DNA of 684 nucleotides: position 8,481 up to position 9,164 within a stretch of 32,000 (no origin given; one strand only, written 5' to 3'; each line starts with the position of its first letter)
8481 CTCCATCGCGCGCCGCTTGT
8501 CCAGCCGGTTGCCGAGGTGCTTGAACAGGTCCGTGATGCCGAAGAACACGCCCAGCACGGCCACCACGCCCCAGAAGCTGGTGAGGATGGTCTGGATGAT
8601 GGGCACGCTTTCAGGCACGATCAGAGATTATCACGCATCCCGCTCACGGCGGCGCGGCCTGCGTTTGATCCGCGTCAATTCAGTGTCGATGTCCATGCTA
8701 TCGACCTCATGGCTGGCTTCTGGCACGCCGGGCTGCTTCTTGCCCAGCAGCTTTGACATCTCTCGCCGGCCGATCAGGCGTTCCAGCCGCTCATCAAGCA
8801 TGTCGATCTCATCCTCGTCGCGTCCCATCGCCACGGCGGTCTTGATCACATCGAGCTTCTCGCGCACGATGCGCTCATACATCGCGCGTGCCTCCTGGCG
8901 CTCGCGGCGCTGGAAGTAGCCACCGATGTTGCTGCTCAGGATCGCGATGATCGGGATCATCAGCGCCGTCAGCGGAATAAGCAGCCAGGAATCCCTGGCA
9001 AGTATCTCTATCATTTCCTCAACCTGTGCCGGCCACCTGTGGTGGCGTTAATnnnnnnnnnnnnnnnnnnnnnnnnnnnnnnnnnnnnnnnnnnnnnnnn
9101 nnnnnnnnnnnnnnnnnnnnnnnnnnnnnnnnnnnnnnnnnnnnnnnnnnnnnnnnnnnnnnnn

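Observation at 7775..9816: Tandem array of five paralogous bitopic membrane proteins with a conserved cytoplasmic helical motif and acidic-then-basic tails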

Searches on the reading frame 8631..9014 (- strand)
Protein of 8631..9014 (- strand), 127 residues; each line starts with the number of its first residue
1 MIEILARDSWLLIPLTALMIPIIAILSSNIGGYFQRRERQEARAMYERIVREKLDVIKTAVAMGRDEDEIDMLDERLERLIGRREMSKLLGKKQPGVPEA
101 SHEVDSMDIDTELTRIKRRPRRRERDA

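Call 3: search_protein_families(library=pfam, proteins=[window:8631-9014:-], max_evalue=1)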
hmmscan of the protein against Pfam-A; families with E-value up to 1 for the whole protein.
window:8631-9014:- (127 aa): 1 family
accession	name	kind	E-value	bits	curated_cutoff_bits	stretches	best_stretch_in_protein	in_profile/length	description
PF00664.28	ABC_membrane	-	0.00038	20.7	28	1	9-80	140-213/274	ABC transporter transmembrane region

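Call 4: search_protein_families(library=ncbifam, proteins=[window:8631-9014:-], max_evalue=1)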
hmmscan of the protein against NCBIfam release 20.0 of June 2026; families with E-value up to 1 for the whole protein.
window:8631-9014:- (127 aa): 1 family
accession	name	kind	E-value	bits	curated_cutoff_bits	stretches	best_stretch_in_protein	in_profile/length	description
TIGR00958.1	3a01208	subfamily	0.00041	18.7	874.6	1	6-80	297-373/711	antigen peptide transporter 2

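Call 10: find_homologous_proteins(query=window:8631-9014:-, max_evalue=0.01)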
Query window:8631-9014:- (127 aa): 25 proteins with E <= 0.01 among 296 candidates.
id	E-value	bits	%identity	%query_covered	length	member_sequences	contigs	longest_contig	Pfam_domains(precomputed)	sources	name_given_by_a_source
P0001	1.6e-72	259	100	100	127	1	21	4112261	-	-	-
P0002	3.5e-57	209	80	100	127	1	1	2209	-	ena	-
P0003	7.3e-54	199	75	100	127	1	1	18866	-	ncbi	-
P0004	5.1e-51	190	72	100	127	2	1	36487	-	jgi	jgi:hypothetical protein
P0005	3.2e-48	181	71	88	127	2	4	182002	-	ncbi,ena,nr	ncbi:hypothetical protein KDL44_08410 [bacterium]|nr:hypothetical protein [bacterium]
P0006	3.6e-46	174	70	92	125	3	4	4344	-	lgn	-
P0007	1.7e-25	107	54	90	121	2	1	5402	-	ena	-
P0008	1.9e-25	107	54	85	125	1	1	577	-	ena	-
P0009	4.2e-25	106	48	87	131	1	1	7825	-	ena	-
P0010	7.1e-25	105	51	93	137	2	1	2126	-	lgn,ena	-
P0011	1.4e-24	104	50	93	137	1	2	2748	-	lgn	-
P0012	2.6e-24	104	53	91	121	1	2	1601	-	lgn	-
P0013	3.9e-24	103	53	86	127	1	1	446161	-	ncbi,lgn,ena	-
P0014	6.8e-24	102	50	93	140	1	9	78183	-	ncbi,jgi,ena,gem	-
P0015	1.3e-23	101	50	92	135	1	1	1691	-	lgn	-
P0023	2.1e-14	72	46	72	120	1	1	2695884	-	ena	-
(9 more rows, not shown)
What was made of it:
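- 8631..9014 (-): Paralog 3 (127 aa): closest to the family consensus ('EAR' type). Tail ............. This is the protein modelled with AlphaFold2. 25 homologs (call 10).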

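Call 13: find_related_loci(query=A2, collection=genome_contigs, flank=10000)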
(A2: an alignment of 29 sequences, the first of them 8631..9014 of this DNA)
Query A2 (127 aa) in genome_contigs; peptide patterns used: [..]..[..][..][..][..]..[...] (x = any residue, [..] = any of these).
95 stretches matched a pattern; 8 encode a relative of the query (tblastn E <= 1e-3); 8 distinct loci.
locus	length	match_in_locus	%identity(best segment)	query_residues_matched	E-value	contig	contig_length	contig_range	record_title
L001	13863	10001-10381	75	1-127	4e-61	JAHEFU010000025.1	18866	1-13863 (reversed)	MAG: Planctomycetales bacterium isolate Ww346 NODE_5496_length_18866_cov_2.663377, whole genome shotgun sequence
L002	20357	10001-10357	50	10-127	1e-30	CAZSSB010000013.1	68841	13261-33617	MAG TPA_asm: uncultured Planctomycetales bacterium isolate binchicken_co334_328 genome assembly, contig: NODE_565_length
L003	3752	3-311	53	17-119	1e-29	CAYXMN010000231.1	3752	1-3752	MAG TPA_asm: uncultured Planctomycetales bacterium isolate SRP192927_co7_193 genome assembly, contig: NODE_63444_length_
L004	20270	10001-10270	49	10-95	3e-23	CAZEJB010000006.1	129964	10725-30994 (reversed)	MAG TPA_asm: uncultured Planctomycetales bacterium isolate binchicken_co199_143 genome assembly, contig: NODE_178_length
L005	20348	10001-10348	41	10-120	3e-22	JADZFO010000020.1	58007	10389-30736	MAG: bacterium isolate SJ870 c_000000530100, whole genome shotgun sequence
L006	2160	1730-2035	44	9-112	6e-19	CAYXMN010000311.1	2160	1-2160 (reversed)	MAG TPA_asm: uncultured Planctomycetales bacterium isolate SRP192927_co7_193 genome assembly, contig: NODE_150751_length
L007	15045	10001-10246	49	37-118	4e-18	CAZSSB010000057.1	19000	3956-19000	MAG TPA_asm: uncultured Planctomycetales bacterium isolate binchicken_co334_328 genome assembly, contig: NODE_4993_lengt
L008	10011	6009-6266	44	37-124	6e-18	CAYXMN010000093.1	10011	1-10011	MAG TPA_asm: uncultured Planctomycetales bacterium isolate SRP192927_co7_193 genome assembly, contig: NODE_14012_length_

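Call 19: search_solved_structures(query=A2, max_evalue=10)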
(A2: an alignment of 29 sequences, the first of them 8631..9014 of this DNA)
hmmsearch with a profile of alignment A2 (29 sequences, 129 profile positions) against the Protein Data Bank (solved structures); distinct sequences matched with E-value up to 10: 4.
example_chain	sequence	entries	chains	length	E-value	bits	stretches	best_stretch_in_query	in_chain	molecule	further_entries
6pfz_D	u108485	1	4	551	0.51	13.3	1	54-77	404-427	NADH oxidase (NoxA-3)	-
8g8i_A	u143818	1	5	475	1.1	12.2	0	50-76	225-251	C3HR3_9r_shift4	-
7niu_A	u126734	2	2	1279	6.5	9.7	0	14-82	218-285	Isoform 2 of Phosphatidylcholine translocator ABCB4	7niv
6s7p_A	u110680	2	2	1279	6.5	9.7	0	14-82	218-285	Phosphatidylcholine translocator ABCB4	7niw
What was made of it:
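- Tried and rejected: PDB profile search with alignment A2: best E 0.51 (call 19).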

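Call 20: search_protein_families(library=padloc, proteins=[window:8631-9014:-], max_evalue=1)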
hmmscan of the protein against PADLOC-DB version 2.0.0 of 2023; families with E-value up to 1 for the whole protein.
window:8631-9014:- (127 aa): 0 families

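Call 23: search_protein_representatives(alignment_id=A2)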
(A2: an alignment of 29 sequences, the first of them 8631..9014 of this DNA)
Query: 29 sequences, 129 profile positions. Proteins with E-value up to 0.001 (for the whole library): 141; up to 1e-10: 129; up to 1e-30: 16. The best 141 are listed.
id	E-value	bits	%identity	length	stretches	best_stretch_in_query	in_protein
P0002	1.2e-46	173.8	-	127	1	7-128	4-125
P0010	5.4e-45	168.4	-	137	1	6-128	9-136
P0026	2.8e-40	153.2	-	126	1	10-128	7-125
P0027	3.5e-40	152.9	-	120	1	10-127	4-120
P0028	1.8e-38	147.3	-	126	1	9-128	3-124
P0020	5.3e-38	145.8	-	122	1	9-125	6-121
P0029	7.8e-37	142.1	-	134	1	7-123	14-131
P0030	2.1e-36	140.7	-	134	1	8-125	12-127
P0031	6.5e-34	132.6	-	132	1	7-125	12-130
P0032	3.0e-33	130.5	-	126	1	8-127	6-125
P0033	1.2e-32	128.5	-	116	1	14-125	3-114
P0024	1.3e-32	128.4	-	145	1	9-128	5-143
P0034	6.8e-32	126.1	-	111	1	7-98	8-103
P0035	9.8e-32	125.6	-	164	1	6-98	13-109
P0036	5.6e-31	123.1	-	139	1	34-126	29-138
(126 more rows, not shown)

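Call 26: find_encoding_contigs(protein=P0023, flank=10000, max_places=2)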
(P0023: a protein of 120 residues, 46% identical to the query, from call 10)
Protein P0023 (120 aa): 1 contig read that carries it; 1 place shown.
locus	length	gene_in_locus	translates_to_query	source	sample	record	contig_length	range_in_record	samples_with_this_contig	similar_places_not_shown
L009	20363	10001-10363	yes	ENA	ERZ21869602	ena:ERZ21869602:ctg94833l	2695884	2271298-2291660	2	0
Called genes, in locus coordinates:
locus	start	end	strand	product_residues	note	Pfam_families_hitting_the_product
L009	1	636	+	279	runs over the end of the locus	PF01381:HTH_3, PF12844:HTH_19, PF13560:HTH_31, PF00717:Peptidase_S24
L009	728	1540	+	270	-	PF00121:TIM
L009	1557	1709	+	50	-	-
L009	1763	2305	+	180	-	-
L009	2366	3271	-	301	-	-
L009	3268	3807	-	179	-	PF04542:Sigma70_r2, PF07638:Sigma70_ECF (weak), PF08281:Sigma70_r4_2, PF04545:Sigma70_r4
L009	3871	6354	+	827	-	PF03200:Glyco_hydro_63 (faint), PF22422:MGH1-like_GH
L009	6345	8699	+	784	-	PF22422:MGH1-like_GH, PF01204:Trehalase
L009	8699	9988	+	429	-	PF01547:SBP_bac_1, PF13416:SBP_bac_8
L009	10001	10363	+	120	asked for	-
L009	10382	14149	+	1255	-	PF06452:CBM9_1 (weak)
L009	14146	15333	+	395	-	PF10509:GalKase_gal_bdg, PF00288:GHMP_kinases_N, PF08544:GHMP_kinases_C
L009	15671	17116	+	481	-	-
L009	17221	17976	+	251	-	-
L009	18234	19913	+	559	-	-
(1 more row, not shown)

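Call 27: find_encoding_contigs(protein=P0013, flank=10000, max_places=2)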
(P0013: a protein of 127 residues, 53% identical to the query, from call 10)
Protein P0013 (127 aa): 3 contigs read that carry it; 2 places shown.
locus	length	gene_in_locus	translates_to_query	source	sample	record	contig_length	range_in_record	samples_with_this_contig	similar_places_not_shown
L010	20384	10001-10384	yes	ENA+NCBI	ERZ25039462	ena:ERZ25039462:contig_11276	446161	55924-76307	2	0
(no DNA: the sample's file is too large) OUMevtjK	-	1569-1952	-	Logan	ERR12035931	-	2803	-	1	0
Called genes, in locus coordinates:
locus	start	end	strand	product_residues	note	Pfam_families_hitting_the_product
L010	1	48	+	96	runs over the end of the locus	PF01252:Peptidase_A8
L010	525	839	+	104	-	PF01351:RNase_HII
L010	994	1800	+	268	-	PF01578:Cytochrom_C_asm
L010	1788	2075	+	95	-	-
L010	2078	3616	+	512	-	PF05140:ResB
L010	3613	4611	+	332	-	PF00348:polyprenyl_synt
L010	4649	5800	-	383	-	PF01699:Na_Ca_ex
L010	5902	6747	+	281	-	PF08445:FR47 (faint)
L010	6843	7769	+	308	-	-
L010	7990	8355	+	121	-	-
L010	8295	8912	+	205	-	PF00085:Thioredoxin (weak), PF13899:Thioredoxin_7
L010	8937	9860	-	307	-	PF08668:HDOD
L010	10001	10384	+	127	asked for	-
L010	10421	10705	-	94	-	PF13361:UvrD_C, PF13538:UvrD_C_2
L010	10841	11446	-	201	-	PF13361:UvrD_C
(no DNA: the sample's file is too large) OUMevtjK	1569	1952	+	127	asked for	-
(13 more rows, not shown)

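Call 28: find_encoding_contigs(protein=P0005, flank=10000, max_places=2)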
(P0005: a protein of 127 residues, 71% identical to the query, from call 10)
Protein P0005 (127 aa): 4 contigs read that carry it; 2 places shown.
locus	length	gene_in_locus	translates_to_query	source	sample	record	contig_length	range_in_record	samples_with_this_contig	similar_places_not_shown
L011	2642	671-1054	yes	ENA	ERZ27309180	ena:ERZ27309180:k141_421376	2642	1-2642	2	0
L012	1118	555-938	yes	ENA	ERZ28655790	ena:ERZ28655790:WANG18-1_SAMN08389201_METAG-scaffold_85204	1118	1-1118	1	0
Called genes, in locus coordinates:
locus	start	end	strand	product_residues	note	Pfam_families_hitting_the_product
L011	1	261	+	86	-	?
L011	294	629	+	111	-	-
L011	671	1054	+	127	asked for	-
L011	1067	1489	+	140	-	-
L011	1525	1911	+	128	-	-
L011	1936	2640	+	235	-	?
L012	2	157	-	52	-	?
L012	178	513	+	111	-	-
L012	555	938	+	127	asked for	-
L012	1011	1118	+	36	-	?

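Call 32: predict_structure(alignment_id=A2)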
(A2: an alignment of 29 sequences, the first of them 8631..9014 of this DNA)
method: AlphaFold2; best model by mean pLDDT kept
length: 127 residues; sequences in the alignment: 29
mean_pLDDT: 68.4   pTM: 0.39
mean pLDDT of the five models: 68.4, 66.9, 65.5, 63.5, 55.0
residues with pLDDT >= 90: 7; 70-90: 55; 50-70: 44; < 50: 21
segments of 3 or more residues with pLDDT < 50: 91-104, 125-127
pLDDT, mean of each block of 10 residues (from residue 1): 61 76 71 69 79 88 89 84 56 46 52 64 51
secondary structure, 60 per line:
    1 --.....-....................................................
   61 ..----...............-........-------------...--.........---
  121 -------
elements in order: H3-7 H9-62 H67-81 H83-90 H109-117
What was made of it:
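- On UBA-like (PF07223 DUF1421 / PF22567 UBA_9): The AF2 model has the turn at MG(R/Y)D and three helical segments, but helix 1 continues from the TM helix (call 32).
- AF2 predicts a long helix, a return helix and a short helix, with pLDDT 79-89 over residues 41-80 (call 32). The monomer AF2 model has only moderate confidence (mean pLDDT 68, pTM 0.39, call 32). AF2 gives a helix, a turn at the conserved G, a helix and a short helix (call 32). In the model helix 1 is continuous with the TM helix, unlike a compact UBA domain (call 32).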

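Call 36: search_protein_families(library=pfam, alignment_id=A3, max_evalue=10)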
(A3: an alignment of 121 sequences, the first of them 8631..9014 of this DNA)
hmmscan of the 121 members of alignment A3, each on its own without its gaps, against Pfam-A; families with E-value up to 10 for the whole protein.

A. member 1, window:8631-9014:- (127 aa): 1 family
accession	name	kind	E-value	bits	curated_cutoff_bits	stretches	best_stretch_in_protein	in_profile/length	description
PF00664.28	ABC_membrane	-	0.00038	20.7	28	1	9-80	140-213/274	ABC transporter transmembrane region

B. families by the number of members that match (of 121 scanned): 117 families (the first 25 are shown)
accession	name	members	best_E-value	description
PF00664.28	ABC_membrane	7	0.00038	ABC transporter transmembrane region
PF07223.17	DUF1421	7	0.026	UBA-like domain (DUF1421)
PF13796.11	Sensor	3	0.0062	Putative sensor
PF03429.18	MSP1b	3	0.012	Major surface protein 1B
PF16474.11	KIND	3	0.054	Kinase non-catalytic C-lobe domain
PF18055.7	RPN6_N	2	0.0022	26S proteasome regulatory subunit RPN6 N-terminal domain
PF21320.3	HTH_65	2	0.0042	Rv2258c-like winged HTH domain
PF00796.23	PSI_8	2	0.0073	Photosystem I reaction centre subunit VIII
PF20570.3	DUF6779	2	0.011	Domain of unknown function (DUF6779)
PF17376.7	DUF5398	2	0.044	Family of unknown function (DUF5398)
PF13974.11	YebO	2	0.055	YebO-like protein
PF02184.22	HAT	2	0.13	HAT (Half-A-TPR) repeat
PF22567.2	UBA_9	2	0.13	UBA-like domain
PF24615.2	Spectrin_Anc-1_2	1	0.003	Nuclear anchorage protein 1, spectrin repeat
PF00430.23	ATP-synt_B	1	0.0077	ATP synthase B/B' CF(0)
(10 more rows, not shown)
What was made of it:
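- On ATP synthase subunit b (PF00430): One of 121 members hits at E 0.0077, below threshold (call 36).
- On UBA-like (PF07223 DUF1421 / PF22567 UBA_9): Sub-threshold hits in 7 and 2 of 121 members, best E 0.026 and 0.13 (call 36).
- Closest known: ATP synthase peripheral-stalk subunits b / b'. Same: One family member gave a weak hit (E 0.0077, call 36).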

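Call 37: fold_search(model_id=the predicted structure, library=pdb)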
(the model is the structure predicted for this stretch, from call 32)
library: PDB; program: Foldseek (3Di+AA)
matches with E <= 10: 12; with E <= 0.001: 0
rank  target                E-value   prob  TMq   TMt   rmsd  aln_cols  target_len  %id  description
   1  4fin_A                7.0e+00  0.08  0.24  0.07   4.1        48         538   25  Crystal Structure of EttA (formerly YjjK) - an E. coli ABC-type ATPase (released 2013-07-03)
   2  6he1_A                7.0e+00  0.06  0.24  0.10   5.5        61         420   20  Pseudomonas aeruginosa Seryl-tRNA Synthetase in Complex with 5'-O-(N-(L-seryl)-sulfamoyl)N3-methyluridine (released 2019-12-04)
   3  4bix_A                7.5e+00  0.10  0.34  0.21   4.3        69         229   16  Crystal structure of CpxAHDC (monoclinic form 1) (released 2014-02-12)
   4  6r1m_B                7.5e+00  0.08  0.27  0.10   4.2        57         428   18  Crystal structure of E. coli seryl-tRNA synthetase complexed to seryl sulfamoyl adenosine (released 2020-01-22)
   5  7yh8_A                8.1e+00  0.08  0.23  0.40   6.9        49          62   24  Crystal structure of a heterochiral protein complex (released 2023-07-19)
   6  8s35_A                8.1e+00  0.07  0.30  0.13   4.1        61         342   21  DNA-bound Type IV-A3 CRISPR effector in complex with DinG helicase from K. pneumoniae (state I) (released 2024-11-06)
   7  2p22_B                8.6e+00  0.07  0.26  0.33   4.2        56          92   18  Structure of the Yeast ESCRT-I Heterotetramer Core (released 2007-06-05)
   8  8rc2_A                8.6e+00  0.06  0.29  0.13   4.6        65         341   26  DNA bound type IV-A3 CRISPR effector complex from K. pneumoniae (released 2024-11-06)
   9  2j4k_C                9.9e+00  0.12  0.22  0.14   3.7        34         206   32  Crystal structure of uridylate kinase from Sulfolobus solfataricus in complex with UMP to 2.2 Angstrom resolution (released 2007-02-27)
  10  2f6m_C                9.9e+00  0.06  0.27  0.42   4.4        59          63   10  Structure of a Vps23-C:Vps28-N subcomplex (released 2006-04-18)
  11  6r1m_A                9.9e+00  0.06  0.27  0.10   4.2        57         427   18  Crystal structure of E. coli seryl-tRNA synthetase complexed to seryl sulfamoyl adenosine (released 2020-01-22)
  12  6hdz_A                9.9e+00  0.04  0.23  0.10   5.6        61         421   20  Pseudomonas aeruginosa Seryl-tRNA Synthetase in Complex with 5'-O-(N-(L-seryl)-Sulfamoyl)uridine (released 2019-12-04)
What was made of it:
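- On UBA-like (PF07223 DUF1421 / PF22567 UBA_9): Foldseek and the PDB profile search do not recover UBA domains (calls 19, 37).
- Closest known: UBA-like three-helix modules. Different: Foldseek and PDB searches do not recover UBA domains (calls 19, 37).
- PDB profile search and Foldseek give nothing (E at least 0.5 and at least 7; calls 19, 37).
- Tried and rejected: Foldseek of the paralog-3 model against PDB: best E 7 (call 37).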

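Call 44: find_related_loci(query=A2, collection=metagenome_contigs, flank=10000)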
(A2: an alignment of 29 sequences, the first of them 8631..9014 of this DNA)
Query A2 (127 aa) in metagenome_contigs; peptide patterns used: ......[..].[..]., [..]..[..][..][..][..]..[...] (x = any residue, [..] = any of these).
562 stretches matched a pattern; 37 encode a relative of the query (tblastn E <= 1e-3); 37 distinct loci.
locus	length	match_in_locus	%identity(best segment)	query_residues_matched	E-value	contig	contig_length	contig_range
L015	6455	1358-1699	51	10-123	7e-32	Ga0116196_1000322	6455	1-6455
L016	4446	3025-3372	52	10-125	3e-31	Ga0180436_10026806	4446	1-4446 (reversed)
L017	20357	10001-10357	50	10-127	3e-30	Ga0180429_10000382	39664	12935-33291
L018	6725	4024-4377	47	10-125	8e-30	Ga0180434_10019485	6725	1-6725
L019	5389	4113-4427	56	11-116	6e-30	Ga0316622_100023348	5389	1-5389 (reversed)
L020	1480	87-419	50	11-127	3e-28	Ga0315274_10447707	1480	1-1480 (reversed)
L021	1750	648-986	47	10-119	2e-27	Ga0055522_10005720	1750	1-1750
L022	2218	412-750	47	10-119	2e-27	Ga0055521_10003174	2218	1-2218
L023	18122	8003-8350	45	11-127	3e-27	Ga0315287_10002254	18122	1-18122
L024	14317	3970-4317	45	11-127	3e-27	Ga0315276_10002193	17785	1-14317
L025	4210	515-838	47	10-117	2e-26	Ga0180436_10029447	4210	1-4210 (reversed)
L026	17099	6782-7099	50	11-117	4e-26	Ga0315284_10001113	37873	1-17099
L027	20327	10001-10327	49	13-127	1e-25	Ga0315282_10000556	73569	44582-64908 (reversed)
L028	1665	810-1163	40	1-119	5e-23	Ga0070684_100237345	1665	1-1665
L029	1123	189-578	41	9-122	6e-21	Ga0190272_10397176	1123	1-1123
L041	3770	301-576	43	34-126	5e-15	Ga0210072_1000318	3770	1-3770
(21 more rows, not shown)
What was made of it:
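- Checked: Independent homologs exist in dozens of metagenome contigs (calls 10, 13, 23, 44).
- Homologs occur in many independent contigs (calls 10, 13, 23, 44).
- Tried and rejected: It was repeated successfully with A2 (call 44).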

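Call 48: search_protein_families(library=pfam, proteins=[L003:963-3689:+, L002:12185-14269:+, L002:11400-12413:-, L002:11688-12287:+, L041:579-1382:-, L041:1403-3769:+, L023:6129-7766:-, L019:1366-3858:-], max_evalue=0.001)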
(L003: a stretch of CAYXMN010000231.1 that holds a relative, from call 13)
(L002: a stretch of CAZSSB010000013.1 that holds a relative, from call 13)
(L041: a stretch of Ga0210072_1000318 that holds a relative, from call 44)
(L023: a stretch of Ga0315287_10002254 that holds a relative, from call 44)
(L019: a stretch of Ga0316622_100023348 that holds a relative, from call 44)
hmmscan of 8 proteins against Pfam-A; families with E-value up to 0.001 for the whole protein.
L003:963-3689:+ (909 aa): 5 families
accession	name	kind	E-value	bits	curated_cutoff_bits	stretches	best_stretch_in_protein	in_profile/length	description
PF02683.22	DsbD_TM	-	1.2e-12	48.1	27.1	1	263-487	2-215/219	Cytochrome C biogenesis protein transmembrane domain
PF11412.14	DsbD_N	-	3.3e-11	43.7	25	1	67-176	14-111/119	Thiol:disulfide interchange protein DsbD, N-terminal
PF13899.12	Thioredoxin_7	-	8.4e-10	39.1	27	1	574-653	8-82/83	Thioredoxin-like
PF00085.26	Thioredoxin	-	0.00033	21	23.5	1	582-626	17-57/103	Thioredoxin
PF13098.12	Thioredoxin_2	-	0.00034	21.3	27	1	581-674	3-102/104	Thioredoxin-like domain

L002:12185-14269:+ (695 aa): 4 families
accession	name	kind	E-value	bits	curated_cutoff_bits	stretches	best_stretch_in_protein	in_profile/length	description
PF02683.22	DsbD_TM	-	3.2e-12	46.7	27.1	1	278-502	2-215/219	Cytochrome C biogenesis protein transmembrane domain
PF13899.12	Thioredoxin_7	-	8.1e-12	45.6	27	1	580-664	2-81/83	Thioredoxin-like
PF13098.12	Thioredoxin_2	-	4.5e-05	24.2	27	1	593-686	3-102/104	Thioredoxin-like domain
PF00085.26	Thioredoxin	-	0.00016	22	23.5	1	594-638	17-57/103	Thioredoxin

L002:11400-12413:- (338 aa): 0 families

L002:11688-12287:+ (200 aa): 0 families

L041:579-1382:- (268 aa): 0 families

L041:1403-3769:+ (789 aa): 4 families
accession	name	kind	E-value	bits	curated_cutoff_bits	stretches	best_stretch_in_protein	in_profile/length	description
PF02683.22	DsbD_TM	-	3.5e-12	46.5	27.1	1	272-496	2-215/219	Cytochrome C biogenesis protein transmembrane domain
PF13899.12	Thioredoxin_7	-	6.4e-11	42.7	27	1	576-660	2-81/83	Thioredoxin-like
PF00085.26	Thioredoxin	-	6.3e-05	23.4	23.5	1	590-634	17-57/103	Thioredoxin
PF13098.12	Thioredoxin_2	-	0.00048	20.9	27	1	589-684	3-104/104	Thioredoxin-like domain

L023:6129-7766:- (546 aa): 0 families

L019:1366-3858:- (831 aa): 0 families

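Call 64: search_protein_families(library=phrogs, proteins=[window:8631-9014:-], max_evalue=0.1)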
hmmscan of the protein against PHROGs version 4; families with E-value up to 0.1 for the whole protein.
window:8631-9014:- (127 aa): 0 families

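Call 65: find_related_loci(query=A2, collection=viral_contigs, flank=5000)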
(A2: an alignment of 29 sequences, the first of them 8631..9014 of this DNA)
Query A2 (127 aa) in viral_contigs; peptide patterns used: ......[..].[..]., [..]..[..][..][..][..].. (x = any residue, [..] = any of these).
252 stretches matched a pattern, but none encodes a relative of the query by tblastn (E <= 1e-3).
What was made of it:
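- On Anti-phage defence or phage proteins (PADLOC, PHROGs): The viral_contigs scan found no relative (call 65).
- There are no significant PADLOC or PHROG matches (calls 20, 64) and no relatives in 2.9 million viral contigs (call 65).
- Tried and rejected: Viral contigs: no relatives (call 65).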
